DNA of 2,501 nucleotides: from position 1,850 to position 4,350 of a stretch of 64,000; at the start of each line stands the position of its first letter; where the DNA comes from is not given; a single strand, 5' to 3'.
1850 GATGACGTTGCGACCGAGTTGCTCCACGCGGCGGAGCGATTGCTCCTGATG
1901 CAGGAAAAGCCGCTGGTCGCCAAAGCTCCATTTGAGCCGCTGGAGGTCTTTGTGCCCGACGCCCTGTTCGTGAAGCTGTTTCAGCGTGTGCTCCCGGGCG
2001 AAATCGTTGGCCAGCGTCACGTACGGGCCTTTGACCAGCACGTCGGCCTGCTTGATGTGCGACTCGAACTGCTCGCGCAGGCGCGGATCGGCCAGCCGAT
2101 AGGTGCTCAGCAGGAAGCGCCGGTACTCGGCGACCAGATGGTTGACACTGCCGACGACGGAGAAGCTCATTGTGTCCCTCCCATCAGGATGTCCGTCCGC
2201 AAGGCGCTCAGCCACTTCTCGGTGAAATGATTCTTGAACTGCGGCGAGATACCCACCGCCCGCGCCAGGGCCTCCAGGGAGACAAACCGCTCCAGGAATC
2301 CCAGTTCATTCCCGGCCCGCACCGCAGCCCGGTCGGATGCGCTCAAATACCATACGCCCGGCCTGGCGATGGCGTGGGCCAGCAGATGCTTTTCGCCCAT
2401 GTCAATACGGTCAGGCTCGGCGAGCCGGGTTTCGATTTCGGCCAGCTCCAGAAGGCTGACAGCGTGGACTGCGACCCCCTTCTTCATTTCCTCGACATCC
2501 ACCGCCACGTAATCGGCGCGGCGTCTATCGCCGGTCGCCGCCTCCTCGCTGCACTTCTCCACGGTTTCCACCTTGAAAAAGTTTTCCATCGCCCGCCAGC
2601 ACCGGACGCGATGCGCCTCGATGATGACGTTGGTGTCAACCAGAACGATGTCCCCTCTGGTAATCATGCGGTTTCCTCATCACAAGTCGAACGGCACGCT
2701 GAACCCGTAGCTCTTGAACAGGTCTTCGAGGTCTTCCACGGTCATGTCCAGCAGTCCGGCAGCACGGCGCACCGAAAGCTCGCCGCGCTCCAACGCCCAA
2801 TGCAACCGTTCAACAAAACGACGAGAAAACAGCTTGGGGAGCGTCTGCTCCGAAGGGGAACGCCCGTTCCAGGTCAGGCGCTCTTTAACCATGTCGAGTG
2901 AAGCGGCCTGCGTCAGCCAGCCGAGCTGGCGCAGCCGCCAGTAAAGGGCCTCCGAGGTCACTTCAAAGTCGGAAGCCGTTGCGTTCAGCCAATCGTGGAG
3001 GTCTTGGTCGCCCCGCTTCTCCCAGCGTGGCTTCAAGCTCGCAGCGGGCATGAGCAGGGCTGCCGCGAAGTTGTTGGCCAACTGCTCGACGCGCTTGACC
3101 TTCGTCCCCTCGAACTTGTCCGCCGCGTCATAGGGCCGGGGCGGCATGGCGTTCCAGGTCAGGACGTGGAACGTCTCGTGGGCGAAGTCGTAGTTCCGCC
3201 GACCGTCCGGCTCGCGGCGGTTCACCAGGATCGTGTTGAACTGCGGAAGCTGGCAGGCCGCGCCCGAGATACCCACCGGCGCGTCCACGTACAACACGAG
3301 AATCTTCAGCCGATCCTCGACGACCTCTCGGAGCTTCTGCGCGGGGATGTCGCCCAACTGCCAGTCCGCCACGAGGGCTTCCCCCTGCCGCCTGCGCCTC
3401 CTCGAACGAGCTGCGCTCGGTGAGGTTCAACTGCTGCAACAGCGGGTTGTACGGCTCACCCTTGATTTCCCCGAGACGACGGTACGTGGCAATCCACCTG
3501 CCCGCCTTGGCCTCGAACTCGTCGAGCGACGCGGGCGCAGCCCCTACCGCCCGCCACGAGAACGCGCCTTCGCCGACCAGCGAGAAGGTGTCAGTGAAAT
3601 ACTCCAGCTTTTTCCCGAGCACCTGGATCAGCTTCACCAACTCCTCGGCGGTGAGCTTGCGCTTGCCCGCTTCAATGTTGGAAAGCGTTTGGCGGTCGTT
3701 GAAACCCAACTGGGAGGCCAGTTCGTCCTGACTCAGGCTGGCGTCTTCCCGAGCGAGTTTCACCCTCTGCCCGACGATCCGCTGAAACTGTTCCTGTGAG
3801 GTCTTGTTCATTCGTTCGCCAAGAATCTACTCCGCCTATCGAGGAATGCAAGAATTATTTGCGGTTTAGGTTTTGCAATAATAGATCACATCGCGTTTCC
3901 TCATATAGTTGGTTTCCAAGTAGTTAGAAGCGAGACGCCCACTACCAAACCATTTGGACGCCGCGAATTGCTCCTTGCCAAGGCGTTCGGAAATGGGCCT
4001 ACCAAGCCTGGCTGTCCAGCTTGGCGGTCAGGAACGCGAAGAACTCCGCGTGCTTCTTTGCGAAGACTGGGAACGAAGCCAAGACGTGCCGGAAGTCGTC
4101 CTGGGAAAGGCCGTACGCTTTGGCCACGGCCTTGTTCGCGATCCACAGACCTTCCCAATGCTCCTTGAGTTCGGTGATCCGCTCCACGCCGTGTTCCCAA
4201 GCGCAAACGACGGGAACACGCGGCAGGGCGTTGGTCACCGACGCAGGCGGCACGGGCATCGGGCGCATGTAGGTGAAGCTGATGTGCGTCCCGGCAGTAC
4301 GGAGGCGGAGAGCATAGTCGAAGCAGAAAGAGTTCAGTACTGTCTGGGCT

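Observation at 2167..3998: HTH-ImmA/IrrE metallopeptidase fusion plus PIN nuclease nested inside the defence locus and coupled to the helicase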

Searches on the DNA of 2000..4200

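Call 73: search_rna_families(source=window, start=2000, end=4200, threshold=evalue, max_evalue=1)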
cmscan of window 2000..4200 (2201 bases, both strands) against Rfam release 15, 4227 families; matches with E-value up to 1: 2.
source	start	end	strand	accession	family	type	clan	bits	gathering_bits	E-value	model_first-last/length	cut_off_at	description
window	3072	3168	-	RF02879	MH_s10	Gene; sRNA;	-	22.6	81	0.16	1-143/143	no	Mesorhizobail RNA 10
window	2511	2872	+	RF02042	HOTTIP_3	Gene; lncRNA;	-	16.2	50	0.034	1-353/353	no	HOXA transcript at the distal tip, conserved region 3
